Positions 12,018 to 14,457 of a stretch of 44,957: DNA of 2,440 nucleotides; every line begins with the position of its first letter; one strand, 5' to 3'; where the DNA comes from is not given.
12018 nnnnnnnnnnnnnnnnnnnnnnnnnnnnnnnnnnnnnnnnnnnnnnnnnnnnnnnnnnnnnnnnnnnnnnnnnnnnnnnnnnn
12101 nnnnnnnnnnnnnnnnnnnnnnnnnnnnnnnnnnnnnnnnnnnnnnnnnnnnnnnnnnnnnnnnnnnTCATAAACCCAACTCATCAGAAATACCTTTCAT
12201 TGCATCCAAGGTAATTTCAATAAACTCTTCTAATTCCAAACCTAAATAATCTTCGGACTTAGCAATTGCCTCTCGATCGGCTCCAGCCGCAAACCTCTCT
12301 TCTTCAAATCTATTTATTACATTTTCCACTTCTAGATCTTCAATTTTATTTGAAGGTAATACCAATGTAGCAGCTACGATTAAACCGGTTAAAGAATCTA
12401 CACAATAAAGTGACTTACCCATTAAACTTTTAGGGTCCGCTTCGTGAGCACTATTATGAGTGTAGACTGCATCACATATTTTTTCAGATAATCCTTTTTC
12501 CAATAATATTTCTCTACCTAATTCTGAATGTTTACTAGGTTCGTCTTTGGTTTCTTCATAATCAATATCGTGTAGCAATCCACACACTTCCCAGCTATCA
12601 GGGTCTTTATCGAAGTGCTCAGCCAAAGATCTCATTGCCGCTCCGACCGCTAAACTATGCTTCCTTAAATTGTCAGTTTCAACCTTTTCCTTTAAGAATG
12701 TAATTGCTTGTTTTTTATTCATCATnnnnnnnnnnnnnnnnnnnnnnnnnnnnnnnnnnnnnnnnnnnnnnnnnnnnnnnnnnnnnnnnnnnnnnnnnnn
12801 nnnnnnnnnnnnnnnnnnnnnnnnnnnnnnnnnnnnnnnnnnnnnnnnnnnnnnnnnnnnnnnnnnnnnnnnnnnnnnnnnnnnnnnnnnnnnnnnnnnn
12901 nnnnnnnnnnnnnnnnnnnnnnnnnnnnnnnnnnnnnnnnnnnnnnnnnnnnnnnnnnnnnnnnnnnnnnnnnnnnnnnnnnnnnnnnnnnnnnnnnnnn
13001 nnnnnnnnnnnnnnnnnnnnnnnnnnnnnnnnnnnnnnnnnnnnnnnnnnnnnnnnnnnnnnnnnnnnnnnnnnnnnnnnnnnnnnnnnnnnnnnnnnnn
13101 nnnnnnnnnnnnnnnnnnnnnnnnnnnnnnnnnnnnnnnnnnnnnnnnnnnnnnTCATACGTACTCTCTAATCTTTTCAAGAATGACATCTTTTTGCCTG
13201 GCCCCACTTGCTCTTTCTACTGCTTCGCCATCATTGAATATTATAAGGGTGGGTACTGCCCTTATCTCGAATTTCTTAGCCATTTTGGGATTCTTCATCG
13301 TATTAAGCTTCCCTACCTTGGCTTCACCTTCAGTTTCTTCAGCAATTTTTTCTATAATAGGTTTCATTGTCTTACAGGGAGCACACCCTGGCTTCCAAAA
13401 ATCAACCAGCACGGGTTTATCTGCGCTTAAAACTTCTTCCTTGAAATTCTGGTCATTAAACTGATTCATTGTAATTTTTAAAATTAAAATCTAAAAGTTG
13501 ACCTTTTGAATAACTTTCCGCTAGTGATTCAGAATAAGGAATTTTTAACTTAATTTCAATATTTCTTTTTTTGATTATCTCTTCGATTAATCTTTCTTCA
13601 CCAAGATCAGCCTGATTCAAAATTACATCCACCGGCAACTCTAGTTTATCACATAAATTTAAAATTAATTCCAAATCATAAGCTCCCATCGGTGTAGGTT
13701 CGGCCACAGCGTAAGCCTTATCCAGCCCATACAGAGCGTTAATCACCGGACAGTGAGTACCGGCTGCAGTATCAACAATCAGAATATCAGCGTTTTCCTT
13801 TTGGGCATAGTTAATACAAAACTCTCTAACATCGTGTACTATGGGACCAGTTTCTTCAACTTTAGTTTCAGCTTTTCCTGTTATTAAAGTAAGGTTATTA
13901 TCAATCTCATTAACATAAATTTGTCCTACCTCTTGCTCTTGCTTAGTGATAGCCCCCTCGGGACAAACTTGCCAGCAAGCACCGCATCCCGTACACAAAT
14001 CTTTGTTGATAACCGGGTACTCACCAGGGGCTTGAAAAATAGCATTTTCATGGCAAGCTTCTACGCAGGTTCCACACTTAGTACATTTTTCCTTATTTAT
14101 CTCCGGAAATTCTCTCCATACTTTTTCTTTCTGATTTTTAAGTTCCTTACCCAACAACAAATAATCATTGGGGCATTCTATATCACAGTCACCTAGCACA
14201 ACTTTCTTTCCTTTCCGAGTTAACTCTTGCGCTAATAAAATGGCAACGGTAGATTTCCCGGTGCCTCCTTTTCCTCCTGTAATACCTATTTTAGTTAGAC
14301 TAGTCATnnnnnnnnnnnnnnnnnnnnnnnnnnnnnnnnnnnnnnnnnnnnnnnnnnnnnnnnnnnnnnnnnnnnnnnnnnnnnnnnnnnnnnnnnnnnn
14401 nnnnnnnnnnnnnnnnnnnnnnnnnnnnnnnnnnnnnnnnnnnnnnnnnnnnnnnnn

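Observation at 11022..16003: Translationally coupled operon joining uncharacterised metallocluster proteins with thioredoxin, a LigD-type phosphoesterase and an HD hydrolase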

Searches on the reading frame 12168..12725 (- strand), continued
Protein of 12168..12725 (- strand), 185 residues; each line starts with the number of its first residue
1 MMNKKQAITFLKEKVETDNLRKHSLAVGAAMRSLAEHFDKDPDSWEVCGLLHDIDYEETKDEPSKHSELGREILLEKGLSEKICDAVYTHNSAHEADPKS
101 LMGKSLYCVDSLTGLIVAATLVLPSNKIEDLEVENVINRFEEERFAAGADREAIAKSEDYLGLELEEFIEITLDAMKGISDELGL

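Call 70: fold_search(model_id=the predicted structure, library=pdb)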
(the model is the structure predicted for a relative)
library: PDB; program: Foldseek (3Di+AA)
matches with E <= 10: 373; with E <= 0.001: 0
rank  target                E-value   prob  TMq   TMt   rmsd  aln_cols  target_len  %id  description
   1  7eiv_C                1.7e-03  1.00  0.53  0.20  13.3       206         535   14  heterotetrameric glycyl-tRNA synthetase from Escherichia coli (released 2021-08-11)
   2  4s1b_A                3.3e-03  1.00  0.56  0.49   6.2       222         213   16  Crystal Structure of L. monocytogenes phosphodiesterase PgpH HD domain in complex with Cyclic-di-AMP (released 2015-02-11)
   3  4s1b_D                3.8e-03  1.00  0.56  0.50   5.8       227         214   15  Crystal Structure of L. monocytogenes phosphodiesterase PgpH HD domain in complex with Cyclic-di-AMP (released 2015-02-11)
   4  4s1c_A                4.3e-03  1.00  0.57  0.51   5.9       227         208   15  Crystal Structure of L. monocytogenes phosphodiesterase PgpH HD domain (released 2015-02-11)
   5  4s1c_D                4.6e-03  1.00  0.57  0.51   5.9       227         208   15  Crystal Structure of L. monocytogenes phosphodiesterase PgpH HD domain (released 2015-02-11)
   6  7eiv_D                4.8e-03  1.00  0.52  0.19  13.4       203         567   16  heterotetrameric glycyl-tRNA synthetase from Escherichia coli (released 2021-08-11)
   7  7yse_C                7.3e-03  1.00  0.56  0.19   7.6       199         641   16  Crystal structure of E. coli heterotetrameric GlyRS in complex with tRNA (released 2023-02-01)
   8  3m1t                  1.2e-02  1.00  0.49  0.35   9.0       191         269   14  Crystal structure of Putative phosphohydrolase (YP_929327.1) from Shewanella amazonensis SB2B at 1.62 A resolution (released 2010-03-31)
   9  2pq7                  1.7e-02  1.00  0.49  0.52  10.5       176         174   17  Crystal structure of predicted HD superfamily hydrolase (104161995) from uncultured Thermotogales bacterium at 1.45 A re (released 2007-05-15)
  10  2dqb_E                1.9e-02  0.99  0.42  0.25   9.9       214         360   15  Crystal structure of dNTP triphosphohydrolase from Thermus thermophilus HB8, which is homologous to dGTP triphosphohyd (released 2007-01-23)
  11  8wmy_A                2.2e-02  1.00  0.51  0.48  10.9       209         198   17  Crystal structure of YqeK in complex with MG and ADP. (released 2023-10-25)
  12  8ie2_E                2.3e-02  1.00  0.51  0.16  12.1       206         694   16  Crystal structure of Lactiplantibacillus plantarum GlyRS (released 2023-06-07)
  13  7xjy_A                2.3e-02  1.00  0.46  0.14  11.2       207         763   14  Cryo-EM structure of Oryza sativa plastid glycyl-tRNA synthetase (apo form) (released 2023-05-03)
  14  8wmy_B                2.4e-02  1.00  0.52  0.50  10.4       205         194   16  Crystal structure of YqeK in complex with MG and ADP. (released 2023-10-25)
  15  2o08_A                3.0e-02  1.00  0.56  0.56  11.2       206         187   16  CRYSTAL STRUCTURE OF A PUTATIVE HD SUPERFAMILY HYDROLASE (BH1327) FROM BACILLUS HALODURANS AT 1.90 A RESOLUTION (released 2006-12-19)
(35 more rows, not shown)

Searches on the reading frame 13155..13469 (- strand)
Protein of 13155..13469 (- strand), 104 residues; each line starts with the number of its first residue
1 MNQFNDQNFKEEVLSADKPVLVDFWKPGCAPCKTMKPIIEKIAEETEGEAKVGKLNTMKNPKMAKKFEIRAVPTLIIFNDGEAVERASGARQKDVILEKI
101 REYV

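Call 3: search_protein_families(library=pfam, proteins=[window:13155-13469:-], max_evalue=0.01)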
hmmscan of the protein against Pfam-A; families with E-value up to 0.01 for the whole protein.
window:13155-13469:- (104 aa): 13 families
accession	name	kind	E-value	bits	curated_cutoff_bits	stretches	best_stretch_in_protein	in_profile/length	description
PF00085.26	Thioredoxin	-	6.1e-29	100.5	23.5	1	3-101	4-102/103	Thioredoxin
PF13098.12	Thioredoxin_2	-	2.8e-09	37.7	27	1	17-96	5-100/104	Thioredoxin-like domain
PF13192.12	Thioredoxin_3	-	1.1e-06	29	24.8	1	26-82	7-58/76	Thioredoxin domain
PF13905.12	Thioredoxin_8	-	2.4e-06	28.2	27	0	18-47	2-31/94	Thioredoxin-like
PF08534.16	Redoxin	-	0.00037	20.7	26.6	1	16-96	27-110/148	Redoxin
PF13728.12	TraF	-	0.00084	19.7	23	1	20-82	132-205/224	F plasmid transfer operon protein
PF13743.12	Thioredoxin_5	-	0.0014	18.8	27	0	62-81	148-167/186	Thioredoxin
PF13848.12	Thioredoxin_6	-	0.0019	18.5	27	1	3-80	81-160/184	Thioredoxin-like domain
PF20029.6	DUF6436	-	0.0031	17.7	27.3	1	6-81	9-84/133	Domain of unknown function (DUF6436)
PF04756.19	OST3_OST6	-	0.0042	17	27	1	28-82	45-106/294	OST3 / OST6 family, transporter family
PF07689.18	KaiB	-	0.0061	16.7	27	1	38-76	17-56/82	KaiB domain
PF09673.15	TrbC_Ftype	-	0.0062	17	24.2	1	34-90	35-89/111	Type-F conjugative transfer system pilin assembly protein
PF13899.12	Thioredoxin_7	-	0.0094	16.5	27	0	11-36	11-36/83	Thioredoxin-like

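Call 4: search_protein_families(library=ncbifam, proteins=[window:13155-13469:-], max_evalue=0.01)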
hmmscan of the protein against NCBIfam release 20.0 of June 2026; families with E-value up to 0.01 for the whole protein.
window:13155-13469:- (104 aa): 17 families
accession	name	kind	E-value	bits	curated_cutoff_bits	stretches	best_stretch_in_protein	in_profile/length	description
TIGR01068.1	thioredoxin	equivalog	3.6e-31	107.3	96.8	1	5-102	2-99/101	thioredoxin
NF047697.1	ThioredTrxAClost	equivalog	1.4e-23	83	140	1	1-103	1-104/105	thioredoxin TrxA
NF008229.0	PRK10996.1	equivalog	1.5e-23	83.1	125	1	11-93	46-128/141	thioredoxin TrxC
NF006898.0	PRK09381.1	equivalog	1.8e-23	83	138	1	4-96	8-100/109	thioredoxin TrxA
TIGR01126.1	pdi_dom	equivalog_domain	7e-19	68.1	107.2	1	5-102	2-103/105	protein disulfide-isomerase domain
TIGR01130.1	ER_PDI_fam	subfamily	2e-15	57.3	344.25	1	4-100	6-104/476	protein disulfide-isomerase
TIGR00411.1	redox_disulf_1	equivalog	1.6e-10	40.9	92.75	1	24-102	6-80/82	MJ0307 family thioredoxin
NF045694.1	seleno_TsoB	exception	4.9e-06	24.9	805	1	9-86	466-550/572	rhodanese/DsbD fusion-like selenoprotein TsoB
TIGR00412.2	redox_disulf_2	subfamily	1.1e-05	25.7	62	1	27-80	7-55/75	MTH895/ArsE family thioredoxin-like protein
TIGR02187.2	PDO_seleno_TRX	equivalog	1.8e-05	24.2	185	1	10-82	9-82/209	protein disulfide oxidoreductase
NF002854.0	PRK03147.1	subfamily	0.00016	21.6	170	0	17-44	62-89/176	thiol-disulfide oxidoreductase ResA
NF041202.1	StoA_CxxC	exception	0.00039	20.3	210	0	18-58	53-93/163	endospore biogenesis thiol-disulfide oxidoreductase StoA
TIGR00385.1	dsbE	subfamily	0.00039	20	123.15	1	7-45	53-91/173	DsbE family thiol:disulfide interchange protein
NF043047.1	EstaseRv3036c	equivalog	0.00045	19.7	200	1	18-95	143-221/231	esterase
TIGR02742.1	TrbC_Ftype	equivalog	0.0015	18.4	66.45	1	55-91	55-91/130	type-F conjugative transfer system pilin assembly protein TrbC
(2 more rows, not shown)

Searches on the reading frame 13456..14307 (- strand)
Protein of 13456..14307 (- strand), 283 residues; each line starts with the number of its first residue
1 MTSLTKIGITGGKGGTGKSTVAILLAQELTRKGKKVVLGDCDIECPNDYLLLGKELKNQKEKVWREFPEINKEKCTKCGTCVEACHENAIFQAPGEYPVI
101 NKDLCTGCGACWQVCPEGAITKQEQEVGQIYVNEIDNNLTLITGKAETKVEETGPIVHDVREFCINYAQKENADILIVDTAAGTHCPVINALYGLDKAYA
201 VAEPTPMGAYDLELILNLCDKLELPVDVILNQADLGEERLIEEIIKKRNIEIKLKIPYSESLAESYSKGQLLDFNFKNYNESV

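Call 3: search_protein_families(library=pfam, proteins=[window:13456-14307:-], max_evalue=0.01)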
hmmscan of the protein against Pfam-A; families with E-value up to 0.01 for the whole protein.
window:13456-14307:- (283 aa): 24 families
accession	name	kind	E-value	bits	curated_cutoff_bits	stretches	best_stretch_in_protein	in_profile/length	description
PF01656.29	CbiA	-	4.8e-18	65.7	25.4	1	7-271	1-124/125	CobQ/CobB/MinD/ParA nucleotide binding domain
PF12838.12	Fer4_7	-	4.4e-16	59.5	27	3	74-119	1-52/52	4Fe-4S dicluster domain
PF00037.32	Fer4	-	2.2e-15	56.2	21.1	2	98-121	1-24/24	4Fe-4S binding domain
PF10609.15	ParA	-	1.1e-14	54.9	27.1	1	6-100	5-100/246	NUBPL iron-transfer P-loop NTPase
PF12837.12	Fer4_6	-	2.8e-12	46.4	25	2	67-90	1-24/24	4Fe-4S binding domain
PF13237.11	Fer4_10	-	5.6e-12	45.8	25.5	2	98-126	2-22/53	4Fe-4S dicluster domain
PF13187.11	Fer4_9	-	2.3e-10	40.8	27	2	74-120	1-52/52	4Fe-4S dicluster domain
PF14697.11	Fer4_21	-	2.6e-10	40.7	35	1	69-121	2-58/59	4Fe-4S dicluster domain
PF12797.12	Fer4_2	-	1.9e-09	37.3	24.5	2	68-86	3-21/22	4Fe-4S binding domain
PF13614.12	AAA_31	-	2.2e-08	34.7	27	1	6-213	3-158/177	AAA domain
PF13484.11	Fer4_16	-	7.8e-07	30.2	30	1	105-127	2-24/66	4Fe-4S double cluster binding domain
PF25160.1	LdpA_Fe-S-bd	-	3.9e-06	27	27.6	1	81-124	9-47/49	LdpA Fe-S cluster-binding domain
PF13534.11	Fer4_17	-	5e-06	27.4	22.2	0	105-126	2-23/61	4Fe-4S dicluster domain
PF13370.11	Fer4_13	-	9.2e-06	26.7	24.5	1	100-117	1-18/58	4Fe-4S single cluster domain of Ferredoxin I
PF13459.11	Fer4_15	-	3e-05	25.1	22.4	1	100-117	3-20/66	4Fe-4S single cluster domain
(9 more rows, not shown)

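Call 4: search_protein_families(library=ncbifam, proteins=[window:13456-14307:-], max_evalue=0.01)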
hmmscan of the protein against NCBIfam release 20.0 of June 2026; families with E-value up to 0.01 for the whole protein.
window:13456-14307:- (283 aa): 112 families (the best 25 are shown)
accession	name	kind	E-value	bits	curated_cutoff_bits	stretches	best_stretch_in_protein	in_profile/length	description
NF041136.1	MrpORP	equivalog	5e-14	52.4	450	1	5-63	6-64/365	iron-sulfur cluster carrier protein MrpORP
NF007202.0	PRK09623.1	equivalog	1.1e-13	51.4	166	1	30-126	9-104/105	3-methyl-2-oxobutanoate dehydrogenase subunit delta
NF040684.1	PorD_Arch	equivalog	5.2e-13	48.9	120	1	59-124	17-83/85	pyruvate synthase subunit PorD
TIGR02179.1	PorD_KorD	subfamily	9.9e-13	48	60.05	1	57-125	8-77/78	2-oxoacid:acceptor oxidoreductase, delta subunit, pyruvate/2-ketoisovalerate family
NF007203.0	PRK09624.1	equivalog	5.4e-12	45.9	171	1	60-121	37-99/105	pyuvate ferredoxin oxidoreductase subunit delta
TIGR01968.1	minD_bact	equivalog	6e-11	42.2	212.9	1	7-55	4-52/261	septum site-determining protein MinD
TIGR02700.1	flavo_MJ0208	hypoth_equivalog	8.5e-11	41.6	251.35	1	69-138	144-210/234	dihydromethanopterin reductase (acceptor)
NF058577.1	FdxA_fam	equivalog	1.1e-10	41.5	65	1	72-119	6-52/52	4Fe-4S ferredoxin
NF042909.1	FMH_DH_FwdF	exception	1.3e-10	40.9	375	2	36-90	102-155/336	tungsten-dependent formylmethanofuran dehydrogenase subunit FwdF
TIGR01944.1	rnfB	subfamily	3.6e-10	39.7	68.7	1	60-126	99-168/190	RnfABCDGE type electron transport complex subunit B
TIGR01969.1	minD_arch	subfamily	3.8e-10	39.4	201.75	1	7-56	3-52/251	cell division ATPase MinD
NF045790.1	OxalOxreddelta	equivalog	5.4e-10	38.9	230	1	64-122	250-308/316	oxalate oxidoreductase subunit delta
TIGR01971.1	NuoI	subfamily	7e-10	38.6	113.05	2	40-92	49-100/121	NADH-quinone oxidoreductase, chain I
NF005505.0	PRK07118.1-4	equivalog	1.1e-09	38.1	378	1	75-133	143-200/265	Fe-S cluster domain-containing protein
NF040864.1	HgcB_ferredoxin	equivalog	1.3e-09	37.7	99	1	69-123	10-64/93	mercury methylation ferredoxin HgcB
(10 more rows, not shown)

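Call 50: search_solved_structures(query=window:13456-14307:-, max_evalue=0.001, show_alignments=1)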
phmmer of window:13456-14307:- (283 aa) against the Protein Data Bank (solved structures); distinct sequences matched with E-value up to 0.001: 76 (the best 60 are shown).
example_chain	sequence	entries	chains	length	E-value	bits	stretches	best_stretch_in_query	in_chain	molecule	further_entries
9sw6_G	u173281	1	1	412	1.8e-21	80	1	59-121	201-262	Polyferredoxin protein MvhB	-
7np8_A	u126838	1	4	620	6e-13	52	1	66-132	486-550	Coenzyme F420-dependent sulfite reductase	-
7npa_A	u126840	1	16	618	4.1e-12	49.3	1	66-133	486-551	Coenzyme F420-dependent sulfite reductase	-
9sfi_T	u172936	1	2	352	2.9e-11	46.5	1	71-129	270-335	4Fe-4S ferredoxin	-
5t5i_F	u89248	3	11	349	2.4e-10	43.5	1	40-121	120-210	Tungsten formylmethanofuran dehydrogenase subunit fwdF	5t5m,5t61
7bkb_K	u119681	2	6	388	2.6e-10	43.4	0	98-121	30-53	Formylmethanofuran dehydrogenase, subunit F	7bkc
9sfi_O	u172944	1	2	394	3.8e-10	42.9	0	32-120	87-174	Ferredoxin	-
7zc6_B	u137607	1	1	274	7.3e-10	41.9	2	75-121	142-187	RnfB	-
9sw6_H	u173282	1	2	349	1e-09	41.4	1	40-121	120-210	Tungsten formylmethanofuran dehydrogenase, subunit F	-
5j1j_A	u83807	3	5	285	1.1e-08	38.1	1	6-57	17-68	Site-determining protein | Transcriptional antiactivator FleN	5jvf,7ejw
9bt4_G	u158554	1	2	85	1.7e-08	37.4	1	60-121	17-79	Pyruvate:Ferredoxin Oxidoreductase, subunit delta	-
9tn7_A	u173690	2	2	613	2.6e-08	36.8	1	66-129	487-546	Coenzyme F420 hydrogenase/dehydrogenase beta subunit domain protein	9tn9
9eri_B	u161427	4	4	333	3e-08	36.6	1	70-122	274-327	Na(+)-translocating ferredoxin:NAD(+) oxidoreductase complex subunit B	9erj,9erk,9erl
5c4i_B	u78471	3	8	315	3.3e-08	36.5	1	64-122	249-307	Oxalate oxidoreductase subunit delta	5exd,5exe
8ahx_B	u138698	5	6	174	3.9e-08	36.3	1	70-125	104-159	Ion-translocating oxidoreductase complex subunit B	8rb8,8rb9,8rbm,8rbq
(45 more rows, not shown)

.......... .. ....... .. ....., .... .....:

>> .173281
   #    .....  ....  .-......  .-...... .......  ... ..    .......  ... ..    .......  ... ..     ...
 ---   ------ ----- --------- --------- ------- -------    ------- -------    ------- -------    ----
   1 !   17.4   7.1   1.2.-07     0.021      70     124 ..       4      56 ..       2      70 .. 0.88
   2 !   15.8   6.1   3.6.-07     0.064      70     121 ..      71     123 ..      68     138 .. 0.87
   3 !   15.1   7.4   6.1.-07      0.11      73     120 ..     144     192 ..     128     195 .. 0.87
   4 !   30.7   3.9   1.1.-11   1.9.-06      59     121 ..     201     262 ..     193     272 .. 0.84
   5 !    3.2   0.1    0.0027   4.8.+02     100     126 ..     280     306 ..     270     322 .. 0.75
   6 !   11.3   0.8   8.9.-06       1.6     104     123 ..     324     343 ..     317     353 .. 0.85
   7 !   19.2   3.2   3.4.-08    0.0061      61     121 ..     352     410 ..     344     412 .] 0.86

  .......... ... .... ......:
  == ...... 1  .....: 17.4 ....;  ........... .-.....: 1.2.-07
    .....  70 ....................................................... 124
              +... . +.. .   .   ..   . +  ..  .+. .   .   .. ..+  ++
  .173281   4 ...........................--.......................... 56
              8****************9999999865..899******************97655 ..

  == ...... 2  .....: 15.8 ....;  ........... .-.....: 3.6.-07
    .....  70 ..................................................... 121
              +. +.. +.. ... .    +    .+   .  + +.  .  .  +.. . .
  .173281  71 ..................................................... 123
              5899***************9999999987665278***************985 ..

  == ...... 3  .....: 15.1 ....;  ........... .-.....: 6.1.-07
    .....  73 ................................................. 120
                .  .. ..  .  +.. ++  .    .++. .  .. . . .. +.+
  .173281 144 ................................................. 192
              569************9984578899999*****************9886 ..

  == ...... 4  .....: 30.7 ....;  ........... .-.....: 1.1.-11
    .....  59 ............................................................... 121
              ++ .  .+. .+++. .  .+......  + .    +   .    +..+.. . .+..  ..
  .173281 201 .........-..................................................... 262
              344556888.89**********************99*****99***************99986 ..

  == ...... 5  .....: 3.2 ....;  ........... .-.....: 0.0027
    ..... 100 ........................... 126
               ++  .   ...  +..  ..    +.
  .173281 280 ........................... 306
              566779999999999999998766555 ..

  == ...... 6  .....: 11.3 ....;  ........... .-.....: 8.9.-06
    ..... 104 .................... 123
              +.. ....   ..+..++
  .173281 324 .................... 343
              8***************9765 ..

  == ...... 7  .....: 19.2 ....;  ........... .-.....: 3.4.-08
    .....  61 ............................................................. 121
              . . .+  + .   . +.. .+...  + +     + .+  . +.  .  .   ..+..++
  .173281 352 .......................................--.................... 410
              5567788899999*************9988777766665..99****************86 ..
